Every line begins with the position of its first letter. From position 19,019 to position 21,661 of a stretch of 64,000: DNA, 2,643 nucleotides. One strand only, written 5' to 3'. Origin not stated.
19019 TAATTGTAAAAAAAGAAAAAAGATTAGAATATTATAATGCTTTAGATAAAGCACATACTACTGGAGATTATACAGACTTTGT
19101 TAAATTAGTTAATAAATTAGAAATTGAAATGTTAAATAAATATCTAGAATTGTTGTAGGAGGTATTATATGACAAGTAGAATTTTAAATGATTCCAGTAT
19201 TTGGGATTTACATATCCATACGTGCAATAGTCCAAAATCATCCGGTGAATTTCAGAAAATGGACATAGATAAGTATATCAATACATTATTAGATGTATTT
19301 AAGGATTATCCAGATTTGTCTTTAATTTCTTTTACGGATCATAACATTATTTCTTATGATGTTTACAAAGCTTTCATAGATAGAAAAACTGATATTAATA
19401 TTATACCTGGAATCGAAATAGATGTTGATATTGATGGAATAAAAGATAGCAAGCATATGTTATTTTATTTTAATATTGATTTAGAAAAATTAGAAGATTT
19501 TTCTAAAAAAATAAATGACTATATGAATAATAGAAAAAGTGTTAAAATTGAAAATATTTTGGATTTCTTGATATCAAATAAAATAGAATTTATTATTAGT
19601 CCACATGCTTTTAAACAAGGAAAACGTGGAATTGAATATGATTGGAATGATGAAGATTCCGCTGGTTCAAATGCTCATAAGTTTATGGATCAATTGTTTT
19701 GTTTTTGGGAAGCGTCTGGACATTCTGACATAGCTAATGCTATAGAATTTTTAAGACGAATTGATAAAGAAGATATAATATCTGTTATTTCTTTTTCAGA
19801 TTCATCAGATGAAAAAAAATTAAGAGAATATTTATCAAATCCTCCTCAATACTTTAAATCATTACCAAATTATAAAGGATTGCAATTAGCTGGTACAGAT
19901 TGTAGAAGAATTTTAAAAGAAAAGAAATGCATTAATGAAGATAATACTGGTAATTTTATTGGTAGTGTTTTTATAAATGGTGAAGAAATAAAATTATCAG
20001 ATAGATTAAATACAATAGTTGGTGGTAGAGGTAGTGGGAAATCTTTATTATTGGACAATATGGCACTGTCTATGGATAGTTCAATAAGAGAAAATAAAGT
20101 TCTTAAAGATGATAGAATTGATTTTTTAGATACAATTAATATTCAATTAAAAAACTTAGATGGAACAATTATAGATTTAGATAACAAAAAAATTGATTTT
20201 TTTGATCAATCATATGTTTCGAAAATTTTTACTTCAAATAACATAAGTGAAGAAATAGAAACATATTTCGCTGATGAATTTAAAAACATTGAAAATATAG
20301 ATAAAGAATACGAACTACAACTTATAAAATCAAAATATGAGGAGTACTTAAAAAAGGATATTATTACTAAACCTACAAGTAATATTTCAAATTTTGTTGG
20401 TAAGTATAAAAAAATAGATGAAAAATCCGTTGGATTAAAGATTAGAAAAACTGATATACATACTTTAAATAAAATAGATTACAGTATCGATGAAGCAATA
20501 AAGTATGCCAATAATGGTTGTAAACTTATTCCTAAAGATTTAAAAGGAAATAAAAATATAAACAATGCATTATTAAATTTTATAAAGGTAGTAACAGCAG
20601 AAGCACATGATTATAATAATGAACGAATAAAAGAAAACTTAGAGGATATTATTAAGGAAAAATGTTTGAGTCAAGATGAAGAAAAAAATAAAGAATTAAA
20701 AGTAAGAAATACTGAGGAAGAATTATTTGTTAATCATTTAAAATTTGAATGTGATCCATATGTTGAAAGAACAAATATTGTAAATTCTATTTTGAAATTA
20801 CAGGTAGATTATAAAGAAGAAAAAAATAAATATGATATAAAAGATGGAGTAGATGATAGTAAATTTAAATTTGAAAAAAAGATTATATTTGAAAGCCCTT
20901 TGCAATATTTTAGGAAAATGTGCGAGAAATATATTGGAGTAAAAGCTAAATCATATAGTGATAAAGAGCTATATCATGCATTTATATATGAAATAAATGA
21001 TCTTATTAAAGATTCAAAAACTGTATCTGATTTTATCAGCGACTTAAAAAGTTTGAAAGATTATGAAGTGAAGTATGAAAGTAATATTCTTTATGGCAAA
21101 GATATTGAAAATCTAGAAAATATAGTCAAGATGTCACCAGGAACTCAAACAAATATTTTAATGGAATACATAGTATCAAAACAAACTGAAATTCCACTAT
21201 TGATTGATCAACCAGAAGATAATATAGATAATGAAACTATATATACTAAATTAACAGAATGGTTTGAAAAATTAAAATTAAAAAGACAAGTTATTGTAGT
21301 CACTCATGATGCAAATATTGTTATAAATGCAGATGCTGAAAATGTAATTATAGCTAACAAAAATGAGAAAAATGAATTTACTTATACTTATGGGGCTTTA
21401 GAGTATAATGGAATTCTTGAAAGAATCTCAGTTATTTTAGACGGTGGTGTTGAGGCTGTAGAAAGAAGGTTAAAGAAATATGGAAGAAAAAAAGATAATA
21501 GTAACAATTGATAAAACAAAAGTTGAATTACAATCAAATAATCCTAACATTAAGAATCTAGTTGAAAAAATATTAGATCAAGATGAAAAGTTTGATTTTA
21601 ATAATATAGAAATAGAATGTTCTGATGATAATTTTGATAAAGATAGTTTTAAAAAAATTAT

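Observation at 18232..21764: Three-gene operon: HTH-Fic / PHP-phosphoesterase fused to a split SMC-RecN-type ABC ATPase / small overlapping ORF. Candidate antiphage or abortive-infection system.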

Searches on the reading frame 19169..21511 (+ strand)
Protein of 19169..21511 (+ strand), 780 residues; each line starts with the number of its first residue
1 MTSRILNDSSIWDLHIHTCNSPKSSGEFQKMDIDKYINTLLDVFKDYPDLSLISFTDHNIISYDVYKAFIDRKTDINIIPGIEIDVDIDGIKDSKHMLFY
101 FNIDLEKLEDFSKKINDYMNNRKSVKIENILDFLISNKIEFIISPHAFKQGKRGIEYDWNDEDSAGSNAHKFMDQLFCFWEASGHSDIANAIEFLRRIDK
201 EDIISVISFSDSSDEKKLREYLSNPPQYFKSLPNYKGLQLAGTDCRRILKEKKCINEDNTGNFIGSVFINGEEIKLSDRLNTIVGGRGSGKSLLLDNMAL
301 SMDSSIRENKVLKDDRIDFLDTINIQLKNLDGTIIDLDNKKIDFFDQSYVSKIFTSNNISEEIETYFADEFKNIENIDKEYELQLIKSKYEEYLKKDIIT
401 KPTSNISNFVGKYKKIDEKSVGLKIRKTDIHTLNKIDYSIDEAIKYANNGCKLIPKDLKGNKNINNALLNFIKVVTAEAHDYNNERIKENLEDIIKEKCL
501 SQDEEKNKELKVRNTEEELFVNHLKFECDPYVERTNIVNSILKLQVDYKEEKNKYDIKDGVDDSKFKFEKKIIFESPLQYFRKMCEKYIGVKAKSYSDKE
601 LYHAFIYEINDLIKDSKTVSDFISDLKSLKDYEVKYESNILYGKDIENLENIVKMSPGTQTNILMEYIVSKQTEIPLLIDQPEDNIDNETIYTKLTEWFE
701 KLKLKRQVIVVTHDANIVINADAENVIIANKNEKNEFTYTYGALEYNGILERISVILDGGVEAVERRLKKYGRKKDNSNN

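Call 3: search_protein_families(library=pfam, proteins=[window:19169-21511:+], max_evalue=0.01)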
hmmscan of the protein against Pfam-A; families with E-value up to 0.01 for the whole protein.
window:19169-21511:+ (780 aa): 0 families

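Call 4: search_protein_families(library=padloc, proteins=[window:19169-21511:+], max_evalue=0.01)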
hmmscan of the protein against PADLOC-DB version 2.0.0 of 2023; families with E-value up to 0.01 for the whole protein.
window:19169-21511:+ (780 aa): 11 families
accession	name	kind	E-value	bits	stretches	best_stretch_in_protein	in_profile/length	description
PDLC02208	Ppl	-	1.8e-20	70.7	1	640-769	762-890/894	-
PDLC04678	PDC-M49A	-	1.8e-10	37.7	2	13-299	6-258/681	-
PDLC00278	PtuA1|PtuA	-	1.5e-05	22.5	0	272-317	17-63/436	AAA ATPase domain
PDLC04680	PDC-M49A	-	2.7e-05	20.9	0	13-739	5-625/674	-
PDLC04135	mad3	-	5.1e-05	21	1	270-734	14-343/374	mads_3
PDLC00271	PtuA1|PtuA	-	7.4e-05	20.5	0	690-753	298-357/421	AAA ATPase domain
PDLC04177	HEC-01A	-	0.00045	17.4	0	653-735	275-359/393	-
PDLC04140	mad8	-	0.0028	15.2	0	279-414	28-146/314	mads_8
PDLC00311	PtuA1|PtuA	-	0.0037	14.3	0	273-309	18-54/455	AAA ATPase domain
PDLC04710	PDC-M56A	-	0.0062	13.6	0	272-307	15-49/382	-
PDLC00307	PtuA1|PtuA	-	0.0074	13.3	0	273-313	17-57/424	AAA ATPase domain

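Call 5: search_protein_families(library=ncbifam, proteins=[window:19169-21511:+], max_evalue=0.01)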
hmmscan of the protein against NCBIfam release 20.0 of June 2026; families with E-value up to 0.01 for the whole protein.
window:19169-21511:+ (780 aa): 9 families
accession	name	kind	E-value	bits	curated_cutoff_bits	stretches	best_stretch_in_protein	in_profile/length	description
NF045780.1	TrlF_fam_ATP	equivalog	2.2e-71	241.8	350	2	374-772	545-944/944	TrlF family AAA-like ATPase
NF045781.1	Spaf1101_AAA_ATP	equivalog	4.4e-30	104.8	475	1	274-772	339-833/836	Spaf_1101 family AAA-like ATPase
NF042955.1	Ppl_antiphage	equivalog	1.4e-21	76.2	1000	1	639-769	751-880/882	anti-phage protein Ppl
NF040873.1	AztA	equivalog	8.1e-05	22.3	220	0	652-724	117-188/191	zinc ABC transporter ATP-binding protein AztA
TIGR04521.1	ECF_ATPase_2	equivalog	0.00017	20.8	330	0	653-755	143-244/279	energy-coupling factor transporter ATPase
TIGR00634.1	recN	equivalog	0.00089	18.3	407.85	0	695-727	483-515/563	DNA repair protein RecN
TIGR03411.1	urea_trans_UrtD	equivalog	0.0027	17.4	304.1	0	662-724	151-211/242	urea ABC transporter ATP-binding protein UrtD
TIGR03608.1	L_ocin_972_ABC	subfamily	0.0032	16.9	254.85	1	650-722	130-201/206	putative bacteriocin export ABC transporter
NF053840.1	MnTportMntADein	equivalog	0.0098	15.5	400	0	651-721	130-199/240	manganese ABC transporter ATP-binding protein MntA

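Call 9: find_homologous_proteins(query=window:19169-21511:+, max_evalue=0.001)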
Query window:19169-21511:+ (780 aa): 383 proteins with E <= 0.001 among 8000 candidates; the best 120 are listed.
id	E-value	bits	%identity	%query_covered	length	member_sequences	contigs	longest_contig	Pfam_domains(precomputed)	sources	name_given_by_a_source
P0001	0.0e+0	1688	99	100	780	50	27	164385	-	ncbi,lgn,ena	-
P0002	0.0e+0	1502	88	100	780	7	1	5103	-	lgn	-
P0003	0.0e+0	1491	88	100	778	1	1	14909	PF02463.26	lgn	-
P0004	0.0e+0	1465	85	100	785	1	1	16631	PF02463.26,PF13304.13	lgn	-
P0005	0.0e+0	1452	85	100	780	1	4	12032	-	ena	-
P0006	0.0e+0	1259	74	100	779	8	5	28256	PF02463.26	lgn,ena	-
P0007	0.0e+0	1163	68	100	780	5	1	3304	PF02463.26,PF13304.13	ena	-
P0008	0.0e+0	1132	66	100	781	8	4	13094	-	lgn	-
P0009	0.0e+0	1122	66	100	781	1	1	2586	PF13304.13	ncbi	-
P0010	0.0e+0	1083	63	99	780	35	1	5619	-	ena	-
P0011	0.0e+0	1070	64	100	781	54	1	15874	-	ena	-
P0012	0.0e+0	1055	62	100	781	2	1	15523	-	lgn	-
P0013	0.0e+0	1051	64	100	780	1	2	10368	PF02463.26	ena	-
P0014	0.0e+0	1044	62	100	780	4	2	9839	-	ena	-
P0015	0.0e+0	1041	63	100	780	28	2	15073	PF02463.26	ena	-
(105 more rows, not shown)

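Call 10: search_solved_structures(query=window:19169-21511:+, max_evalue=1, show_alignments=2)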
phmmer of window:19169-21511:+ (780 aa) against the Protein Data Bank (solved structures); distinct sequences matched with E-value up to 1: 9.
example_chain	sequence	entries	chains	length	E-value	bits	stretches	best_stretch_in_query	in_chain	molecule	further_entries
4nci_A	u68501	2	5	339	0.02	16.4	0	274-333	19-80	DNA double-strand break repair Rad50 ATPase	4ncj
3qkt_A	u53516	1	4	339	0.021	16.4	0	274-333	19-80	DNA double-strand break repair rad50 ATPase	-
4nch_A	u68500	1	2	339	0.024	16.2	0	274-333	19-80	DNA double-strand break repair Rad50 ATPase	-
4nck_A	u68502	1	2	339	0.024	16.2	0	274-333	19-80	DNA double-strand break repair Rad50 ATPase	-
9w2w_D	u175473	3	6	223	0.029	16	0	600-722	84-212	LolD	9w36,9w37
9w35_C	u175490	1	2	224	0.029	15.9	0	600-722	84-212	LolD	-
3qku_A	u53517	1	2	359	0.035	15.7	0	274-333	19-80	DNA double-strand break repair rad50 ATPase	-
5zxd_A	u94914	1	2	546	0.043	15.4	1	651-727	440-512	ATP-binding cassette sub-family F member 1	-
5eum_A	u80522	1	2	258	0.27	12.7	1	632-752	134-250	Lipid A export ATP-binding/permease protein MsbA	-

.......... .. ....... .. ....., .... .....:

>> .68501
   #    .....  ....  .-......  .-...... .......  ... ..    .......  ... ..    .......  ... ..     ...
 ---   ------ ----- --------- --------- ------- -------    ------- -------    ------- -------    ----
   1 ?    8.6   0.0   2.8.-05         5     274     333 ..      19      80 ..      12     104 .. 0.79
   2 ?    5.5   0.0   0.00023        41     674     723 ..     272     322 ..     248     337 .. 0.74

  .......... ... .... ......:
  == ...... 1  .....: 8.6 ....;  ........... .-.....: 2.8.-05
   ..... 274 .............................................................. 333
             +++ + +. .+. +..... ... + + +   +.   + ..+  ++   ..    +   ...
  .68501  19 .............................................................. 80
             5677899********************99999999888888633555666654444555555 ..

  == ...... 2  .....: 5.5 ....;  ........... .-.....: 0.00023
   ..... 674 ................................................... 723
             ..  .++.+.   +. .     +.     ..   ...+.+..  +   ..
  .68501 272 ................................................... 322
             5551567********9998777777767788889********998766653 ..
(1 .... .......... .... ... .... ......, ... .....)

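Call 11: list_cluster_members(proteins=[window:19169-21511:+, window:18223-19158:+, window:21480-21764:+, P0001])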
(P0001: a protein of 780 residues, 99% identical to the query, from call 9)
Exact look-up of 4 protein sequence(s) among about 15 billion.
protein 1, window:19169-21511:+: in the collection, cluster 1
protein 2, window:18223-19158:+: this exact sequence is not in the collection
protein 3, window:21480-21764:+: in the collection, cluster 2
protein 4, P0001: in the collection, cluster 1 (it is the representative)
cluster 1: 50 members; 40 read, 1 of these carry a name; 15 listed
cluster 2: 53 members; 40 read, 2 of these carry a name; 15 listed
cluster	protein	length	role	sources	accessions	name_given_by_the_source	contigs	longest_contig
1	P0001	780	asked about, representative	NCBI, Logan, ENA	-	-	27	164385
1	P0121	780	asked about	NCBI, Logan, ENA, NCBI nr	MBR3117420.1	MAG: hypothetical protein IKF36_06090 [Bacilli bacterium] | hypothetical protein [Bacilli bacterium]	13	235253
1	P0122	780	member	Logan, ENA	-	-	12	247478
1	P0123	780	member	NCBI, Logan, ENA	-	-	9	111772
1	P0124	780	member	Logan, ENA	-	-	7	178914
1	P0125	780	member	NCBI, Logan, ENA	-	-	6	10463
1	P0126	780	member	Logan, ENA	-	-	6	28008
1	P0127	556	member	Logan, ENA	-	-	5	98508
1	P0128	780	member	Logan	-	-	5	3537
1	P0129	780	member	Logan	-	-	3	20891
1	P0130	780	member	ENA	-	-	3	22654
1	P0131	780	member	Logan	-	-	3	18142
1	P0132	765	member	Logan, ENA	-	-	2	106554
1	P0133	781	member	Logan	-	-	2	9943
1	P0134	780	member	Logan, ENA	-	-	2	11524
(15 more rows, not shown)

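Call 12: find_encoding_contigs(protein=P0001, flank=8000, max_places=6)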
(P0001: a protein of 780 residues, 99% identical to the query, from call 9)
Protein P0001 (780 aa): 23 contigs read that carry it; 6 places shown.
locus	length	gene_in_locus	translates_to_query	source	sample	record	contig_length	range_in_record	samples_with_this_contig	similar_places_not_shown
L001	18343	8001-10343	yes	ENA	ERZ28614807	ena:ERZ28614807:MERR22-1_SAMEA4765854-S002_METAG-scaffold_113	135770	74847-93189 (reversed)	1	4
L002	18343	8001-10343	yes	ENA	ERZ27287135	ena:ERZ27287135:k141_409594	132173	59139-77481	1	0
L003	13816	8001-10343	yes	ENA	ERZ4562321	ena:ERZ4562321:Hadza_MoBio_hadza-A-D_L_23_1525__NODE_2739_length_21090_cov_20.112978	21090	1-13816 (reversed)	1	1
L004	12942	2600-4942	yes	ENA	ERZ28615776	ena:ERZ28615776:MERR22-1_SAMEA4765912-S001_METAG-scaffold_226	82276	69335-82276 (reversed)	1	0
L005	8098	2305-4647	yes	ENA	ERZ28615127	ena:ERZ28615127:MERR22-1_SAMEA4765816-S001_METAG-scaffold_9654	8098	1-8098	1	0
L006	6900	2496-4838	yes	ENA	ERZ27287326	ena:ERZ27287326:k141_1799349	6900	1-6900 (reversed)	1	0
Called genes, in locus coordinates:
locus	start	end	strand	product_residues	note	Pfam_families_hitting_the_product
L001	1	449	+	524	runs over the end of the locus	PF01507:PAPS_reduct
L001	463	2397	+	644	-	PF13476:AAA_23, PF13514:AAA_27 (weak)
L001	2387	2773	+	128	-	PF08870:DndE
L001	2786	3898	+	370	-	PF00266:Aminotran_5, PF01041:DegT_DnrJ_EryC1 (weak), PF01212:Beta_elim_lyase (weak)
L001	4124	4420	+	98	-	-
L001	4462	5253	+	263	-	PF13276:HTH_21, PF00665:rve, PF13683:rve_3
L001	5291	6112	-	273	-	PF13276:HTH_21, PF00665:rve (weak), PF13683:rve_3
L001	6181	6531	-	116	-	PF01527:HTH_Tnp_1, PF13518:HTH_28 (weak), PF13551:HTH_29 (weak)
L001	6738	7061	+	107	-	-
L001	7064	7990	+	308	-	PF02661:Fic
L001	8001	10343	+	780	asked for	-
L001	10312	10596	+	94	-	-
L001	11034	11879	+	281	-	PF02661:Fic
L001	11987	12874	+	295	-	PF04015:DUF362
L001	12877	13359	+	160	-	PF02464:CinA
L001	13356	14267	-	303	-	PF04055:Radical_SAM, PF16199:Radical_SAM_C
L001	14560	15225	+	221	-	PF08032:SpoU_sub_bind, PF00588:SpoU_methylase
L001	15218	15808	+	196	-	-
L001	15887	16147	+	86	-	-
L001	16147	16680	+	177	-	PF02357:NusG, PF00467:KOW (faint)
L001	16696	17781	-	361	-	PF00535:Glycos_transf_2, PF13424:TPR_12 (faint), PF13428:TPR_14 (faint), PF14559:TPR_19 (faint), PF21033:RMD1-3 (faint), PF07719:TPR_2 (weak), PF00515:TPR_1 (weak), PF13414:TPR_11 (weak), +2 more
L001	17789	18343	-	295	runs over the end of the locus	-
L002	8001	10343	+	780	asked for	-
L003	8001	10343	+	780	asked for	-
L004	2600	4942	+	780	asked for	-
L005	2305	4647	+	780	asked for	-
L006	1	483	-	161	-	?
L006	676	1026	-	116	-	PF01527:HTH_Tnp_1, PF13518:HTH_28 (weak), PF13551:HTH_29 (weak)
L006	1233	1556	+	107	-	-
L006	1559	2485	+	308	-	PF02661:Fic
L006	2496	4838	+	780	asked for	-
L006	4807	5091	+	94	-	-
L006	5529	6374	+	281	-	PF02661:Fic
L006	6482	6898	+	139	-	?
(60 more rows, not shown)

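Call 14: find_related_loci(query=A1, collection=genome_contigs, flank=10000)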
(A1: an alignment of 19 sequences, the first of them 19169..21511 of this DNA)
Query A1 (780 aa) in genome_contigs; peptide patterns used: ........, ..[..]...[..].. (x = any residue, [..] = any of these).
599 stretches matched a pattern (row limit reached: there are more); 572 encode a relative of the query (tblastn E <= 1e-3); the best 80 are kept; 80 distinct loci.
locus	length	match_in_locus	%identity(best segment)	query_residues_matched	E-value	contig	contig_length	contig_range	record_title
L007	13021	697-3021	47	4-776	0e+0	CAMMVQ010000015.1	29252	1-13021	MAG: uncultured Mollicutes bacterium isolate ERR7167064_bin.22_MetaWRAP_v1.1_MAG genome assembly, contig: NODE_624_lengt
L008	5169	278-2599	50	2-772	0e+0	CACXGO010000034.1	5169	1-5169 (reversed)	MAG: uncultured Erysipelotrichaceae bacterium isolate RUG11241 genome assembly, contig: RUG11241_asm_34, whole genome sh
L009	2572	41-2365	49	1-772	0e+0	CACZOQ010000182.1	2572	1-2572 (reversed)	MAG: uncultured Erysipelotrichaceae bacterium isolate RUG12809 genome assembly, contig: RUG12809_asm_182, whole genome s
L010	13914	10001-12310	42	1-772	5e-176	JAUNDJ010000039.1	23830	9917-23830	MAG: Bacillota bacterium isolate S22M_St_77 NODE_1263_length_23830_cov_9.298843, whole genome shotgun sequence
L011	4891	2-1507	59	279-780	1e-179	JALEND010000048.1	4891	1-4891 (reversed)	MAG: Mycoplasmatota bacterium isolate SUG156 k141_1907806, whole genome shotgun sequence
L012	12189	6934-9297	38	5-772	5e-163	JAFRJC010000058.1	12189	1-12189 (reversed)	MAG: Eggerthellaceae bacterium isolate RGIG2516 Goat_Jejunum-4__c75967, whole genome shotgun sequence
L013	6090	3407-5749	41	2-772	5e-163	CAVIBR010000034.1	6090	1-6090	Bacteroides uniformis isolate H07682-L1_cleanbin_000028 genome assembly, contig: Spades_H07682-L1_contig_9478, whole gen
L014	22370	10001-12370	37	4-772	7e-161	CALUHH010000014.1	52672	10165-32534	MAG: uncultured Atopobiaceae bacterium isolate BRZ_NT__bin22 genome assembly, contig: BRZ_NT__NODE_1028_length_52672_cov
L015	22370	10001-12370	37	3-772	4e-160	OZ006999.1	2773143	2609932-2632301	MAG: uncultured Atopobiaceae bacterium isolate 6730_HET_VAC_s3.ctg000004l_hifiasm_large MAG genome assembly, chromosome:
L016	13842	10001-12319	39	1-772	7e-160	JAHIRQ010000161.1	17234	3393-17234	MAG: Bacillota bacterium isolate MM_PC_MetaG.mb.136 MM_PC_MetaG.mb.136_k141_1605550, whole genome shotgun sequence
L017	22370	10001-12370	37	3-772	6e-159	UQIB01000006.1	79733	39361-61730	uncultured Collinsella sp. isolate UMGS307 genome assembly, contig: NODE_42_length_79733_cov_20.580986, whole genome sho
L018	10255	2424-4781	40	5-777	6e-159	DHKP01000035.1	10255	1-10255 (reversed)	MAG TPA_asm: Bacillales bacterium UBA4691 UBA4691_contig_25450, whole genome shotgun sequence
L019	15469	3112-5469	40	5-777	1e-158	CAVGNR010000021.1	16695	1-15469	Escherichia coli isolate H07629-L1_cleanbin_000009 genome assembly, contig: Spades_H07629-L1_contig_1057, whole genome s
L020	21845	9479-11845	38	3-772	2e-157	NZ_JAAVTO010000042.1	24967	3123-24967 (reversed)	Adlercreutzia sp. ZJ473 Scaffold41_1, whole genome shotgun sequence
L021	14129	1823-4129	41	4-772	2e-157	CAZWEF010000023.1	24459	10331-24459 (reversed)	MAG TPA_asm: uncultured Erysipelotrichales bacterium isolate SRP242652_co2_30 genome assembly, contig: NODE_2332_length_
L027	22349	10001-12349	36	1-772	2e-142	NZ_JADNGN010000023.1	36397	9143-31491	Collinsella aerofaciens strain D6t1_180914_F6 NODE_23_length_36397_cov_19.9275, whole genome shotgun sequence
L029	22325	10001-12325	36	4-772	7e-123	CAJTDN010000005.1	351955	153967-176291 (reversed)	Lachnospiraceae bacterium isolate A96_90.MI.DSS genome assembly, contig: MGBC000092.5, whole genome shotgun sequence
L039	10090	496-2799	35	4-772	2e-114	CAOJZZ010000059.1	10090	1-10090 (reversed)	MAG TPA_asm: uncultured Tenericutes bacterium isolate SRR17684619_bin.35_metawrap_v1.3_MAG genome assembly, contig: NODE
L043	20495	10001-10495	42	626-774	1e-27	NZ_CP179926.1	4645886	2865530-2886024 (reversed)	Pedobacter sp. MW01-1-1 chromosome, complete genome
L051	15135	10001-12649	40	12-771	2e-26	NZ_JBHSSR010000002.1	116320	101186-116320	Macrococcus epidermidis strain CCM 7099 GCM70027115_5, whole genome shotgun sequence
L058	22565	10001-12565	41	56-771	2e-25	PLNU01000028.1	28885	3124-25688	MAG: Syntrophaceae bacterium isolate fen_1160 73.20120800_E1X.10_contig_13845, whole genome shotgun sequence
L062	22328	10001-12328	24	13-774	3e-25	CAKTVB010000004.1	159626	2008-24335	MAG: uncultured Collinsella sp. isolate REFINED_METABAT215_TOP10_CONTIGS_1500_ASSEMBLY_K77_MERGED__Hadza_PheChl_Fiber-Ha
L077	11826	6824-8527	38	264-771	1e-24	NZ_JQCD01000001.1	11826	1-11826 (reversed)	Weissella minor strain DSM 20014 NODE_5, whole genome shotgun sequence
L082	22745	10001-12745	42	12-772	2e-24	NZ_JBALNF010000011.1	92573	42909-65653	Neobacillus vireti strain JJ405 JJ-405_contig_11, whole genome shotgun sequence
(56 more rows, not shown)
